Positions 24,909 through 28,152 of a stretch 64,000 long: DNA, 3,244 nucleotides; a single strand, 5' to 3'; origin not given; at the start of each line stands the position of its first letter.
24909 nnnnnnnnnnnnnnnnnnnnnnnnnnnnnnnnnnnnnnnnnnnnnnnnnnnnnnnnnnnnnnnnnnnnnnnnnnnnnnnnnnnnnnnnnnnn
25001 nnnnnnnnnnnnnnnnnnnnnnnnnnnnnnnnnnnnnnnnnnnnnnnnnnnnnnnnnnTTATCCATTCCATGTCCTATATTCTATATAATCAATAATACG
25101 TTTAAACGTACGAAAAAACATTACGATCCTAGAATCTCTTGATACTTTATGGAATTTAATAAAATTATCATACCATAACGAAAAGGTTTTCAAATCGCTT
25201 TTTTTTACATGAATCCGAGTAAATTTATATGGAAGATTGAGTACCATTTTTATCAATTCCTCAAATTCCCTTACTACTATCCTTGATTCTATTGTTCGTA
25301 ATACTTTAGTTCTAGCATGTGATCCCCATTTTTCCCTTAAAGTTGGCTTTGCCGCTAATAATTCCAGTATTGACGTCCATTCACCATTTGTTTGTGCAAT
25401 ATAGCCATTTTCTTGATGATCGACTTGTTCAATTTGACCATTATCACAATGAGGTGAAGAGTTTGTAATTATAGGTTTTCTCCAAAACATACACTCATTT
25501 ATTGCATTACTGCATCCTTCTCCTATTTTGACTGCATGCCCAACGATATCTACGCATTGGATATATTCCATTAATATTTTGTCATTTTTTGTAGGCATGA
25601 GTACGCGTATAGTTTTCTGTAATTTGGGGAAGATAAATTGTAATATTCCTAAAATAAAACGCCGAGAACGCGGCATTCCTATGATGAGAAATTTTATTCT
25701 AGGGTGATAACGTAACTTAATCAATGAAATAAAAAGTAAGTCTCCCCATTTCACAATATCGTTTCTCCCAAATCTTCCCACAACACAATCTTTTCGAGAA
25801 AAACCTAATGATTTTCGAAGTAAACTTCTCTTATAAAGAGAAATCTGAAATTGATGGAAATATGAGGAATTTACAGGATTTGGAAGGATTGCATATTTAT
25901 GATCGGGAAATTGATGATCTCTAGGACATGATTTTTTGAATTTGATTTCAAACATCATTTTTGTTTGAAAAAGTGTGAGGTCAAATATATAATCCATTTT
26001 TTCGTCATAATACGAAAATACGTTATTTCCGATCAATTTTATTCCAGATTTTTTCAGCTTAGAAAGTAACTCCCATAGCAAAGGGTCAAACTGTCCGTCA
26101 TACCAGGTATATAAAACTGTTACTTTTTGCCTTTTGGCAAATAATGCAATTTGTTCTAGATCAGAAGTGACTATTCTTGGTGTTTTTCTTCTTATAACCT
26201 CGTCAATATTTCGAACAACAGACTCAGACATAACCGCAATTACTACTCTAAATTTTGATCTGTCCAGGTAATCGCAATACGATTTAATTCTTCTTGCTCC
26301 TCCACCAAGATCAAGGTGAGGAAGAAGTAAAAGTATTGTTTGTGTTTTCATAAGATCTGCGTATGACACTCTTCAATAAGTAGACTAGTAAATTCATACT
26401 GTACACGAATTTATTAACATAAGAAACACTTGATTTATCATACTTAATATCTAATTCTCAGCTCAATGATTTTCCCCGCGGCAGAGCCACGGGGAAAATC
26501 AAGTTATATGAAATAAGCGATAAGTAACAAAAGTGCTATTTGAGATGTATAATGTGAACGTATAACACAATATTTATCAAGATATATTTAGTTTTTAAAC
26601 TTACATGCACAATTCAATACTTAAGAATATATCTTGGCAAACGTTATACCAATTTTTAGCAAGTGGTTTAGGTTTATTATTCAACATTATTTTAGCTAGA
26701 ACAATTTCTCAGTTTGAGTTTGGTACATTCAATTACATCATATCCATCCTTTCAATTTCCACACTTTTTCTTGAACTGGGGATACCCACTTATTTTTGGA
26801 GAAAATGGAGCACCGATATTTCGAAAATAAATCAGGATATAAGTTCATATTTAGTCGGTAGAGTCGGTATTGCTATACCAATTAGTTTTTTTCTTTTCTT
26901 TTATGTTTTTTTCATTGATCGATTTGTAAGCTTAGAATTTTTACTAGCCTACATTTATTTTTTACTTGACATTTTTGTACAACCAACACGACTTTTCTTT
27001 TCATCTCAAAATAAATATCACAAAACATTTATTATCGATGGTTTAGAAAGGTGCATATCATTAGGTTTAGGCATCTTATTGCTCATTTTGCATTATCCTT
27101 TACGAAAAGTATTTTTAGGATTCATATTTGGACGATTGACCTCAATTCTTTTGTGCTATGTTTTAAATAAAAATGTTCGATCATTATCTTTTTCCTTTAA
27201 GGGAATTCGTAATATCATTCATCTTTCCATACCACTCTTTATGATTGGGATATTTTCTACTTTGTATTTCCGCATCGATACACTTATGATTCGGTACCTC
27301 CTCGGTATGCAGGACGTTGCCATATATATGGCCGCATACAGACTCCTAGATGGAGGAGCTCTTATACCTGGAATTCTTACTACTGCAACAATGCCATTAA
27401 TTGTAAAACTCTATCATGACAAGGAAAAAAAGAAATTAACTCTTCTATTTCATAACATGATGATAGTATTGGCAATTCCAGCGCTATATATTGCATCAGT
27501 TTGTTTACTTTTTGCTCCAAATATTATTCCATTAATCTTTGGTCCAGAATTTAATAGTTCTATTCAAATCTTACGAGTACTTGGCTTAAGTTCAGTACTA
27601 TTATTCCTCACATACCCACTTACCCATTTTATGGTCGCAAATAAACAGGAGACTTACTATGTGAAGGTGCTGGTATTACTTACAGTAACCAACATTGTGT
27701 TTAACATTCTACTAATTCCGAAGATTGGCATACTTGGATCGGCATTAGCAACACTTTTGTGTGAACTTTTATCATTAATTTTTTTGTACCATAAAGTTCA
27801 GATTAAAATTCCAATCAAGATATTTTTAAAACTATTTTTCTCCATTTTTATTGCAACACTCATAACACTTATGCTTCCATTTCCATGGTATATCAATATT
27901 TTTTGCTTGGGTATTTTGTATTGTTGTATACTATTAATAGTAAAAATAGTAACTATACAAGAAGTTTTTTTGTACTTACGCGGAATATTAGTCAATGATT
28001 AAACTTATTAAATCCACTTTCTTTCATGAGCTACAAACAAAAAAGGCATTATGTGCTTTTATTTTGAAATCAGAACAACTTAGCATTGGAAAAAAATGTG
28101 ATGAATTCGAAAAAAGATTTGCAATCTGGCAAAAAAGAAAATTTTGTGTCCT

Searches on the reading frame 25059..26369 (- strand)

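Call 65: search_protein_families(library=pfam, proteins=[window:25059-26369:-], max_evalue=0.001)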
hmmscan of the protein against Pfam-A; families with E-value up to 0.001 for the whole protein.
window:25059-26369:- (436 aa): 2 families
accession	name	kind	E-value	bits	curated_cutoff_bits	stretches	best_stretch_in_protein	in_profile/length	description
PF13692.12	Glyco_trans_1_4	-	7.5e-05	23.5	27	1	197-327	7-126/142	Glycosyl transferases group 1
PF00534.26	Glycos_transf_1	-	0.00046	20.2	26.4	1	185-353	6-170/172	Glycosyl transferases group 1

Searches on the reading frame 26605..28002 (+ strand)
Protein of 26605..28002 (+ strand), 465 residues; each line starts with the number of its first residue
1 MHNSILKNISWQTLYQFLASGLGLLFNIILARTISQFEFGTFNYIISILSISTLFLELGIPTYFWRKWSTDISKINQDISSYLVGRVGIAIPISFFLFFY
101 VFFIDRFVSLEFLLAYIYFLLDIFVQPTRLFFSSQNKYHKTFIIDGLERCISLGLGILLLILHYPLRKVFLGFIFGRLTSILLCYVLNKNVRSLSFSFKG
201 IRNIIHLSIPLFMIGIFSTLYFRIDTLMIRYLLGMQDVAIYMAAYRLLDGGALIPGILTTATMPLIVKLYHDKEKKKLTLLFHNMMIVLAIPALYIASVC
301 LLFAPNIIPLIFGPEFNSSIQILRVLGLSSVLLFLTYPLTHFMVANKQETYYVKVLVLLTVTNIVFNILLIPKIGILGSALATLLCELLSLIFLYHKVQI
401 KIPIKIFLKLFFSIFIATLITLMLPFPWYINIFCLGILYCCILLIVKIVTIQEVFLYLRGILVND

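Call 65: search_protein_families(library=pfam, proteins=[window:26605-28002:+], max_evalue=0.001)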
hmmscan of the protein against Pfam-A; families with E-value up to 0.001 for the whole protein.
window:26605-28002:+ (465 aa): 3 families
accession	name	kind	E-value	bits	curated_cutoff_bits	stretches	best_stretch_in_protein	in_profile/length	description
PF01943.22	Polysacc_synt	-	1.9e-24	87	28.2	1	5-269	1-273/274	Polysaccharide biosynthesis protein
PF13440.11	Polysacc_synt_3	-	3.6e-18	66.3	23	1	29-320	1-292/293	Polysaccharide biosynthesis protein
PF01554.23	MatE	-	2.5e-08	34.2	24.9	1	210-368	1-160/161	MatE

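Call 80: search_protein_families(library=ncbifam, proteins=[window:26605-28002:+], max_evalue=0.001)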
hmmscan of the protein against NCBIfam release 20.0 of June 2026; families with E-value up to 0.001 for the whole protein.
window:26605-28002:+ (465 aa): 4 families
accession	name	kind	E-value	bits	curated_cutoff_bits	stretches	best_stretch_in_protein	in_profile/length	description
NF007773.0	PRK10459.1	equivalog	2.7e-11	43.1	273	1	3-449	5-454/492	MOP flippase family protein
NF041871.1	Wzx_EPS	equivalog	1.7e-07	30.3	800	1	27-389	24-393/492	exopolysaccharide biosynthesis flippase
NF047674.1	TeichurnBiosyTuaB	equivalog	1.5e-05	24.2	580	1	2-419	5-426/469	teichuronic acid biosynthesis protein TuaB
NF050818.1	PolSacchBiosHfsF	equivalog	0.00026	20.2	700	1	179-408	178-417/468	polysaccharide biosynthesis protein HfsF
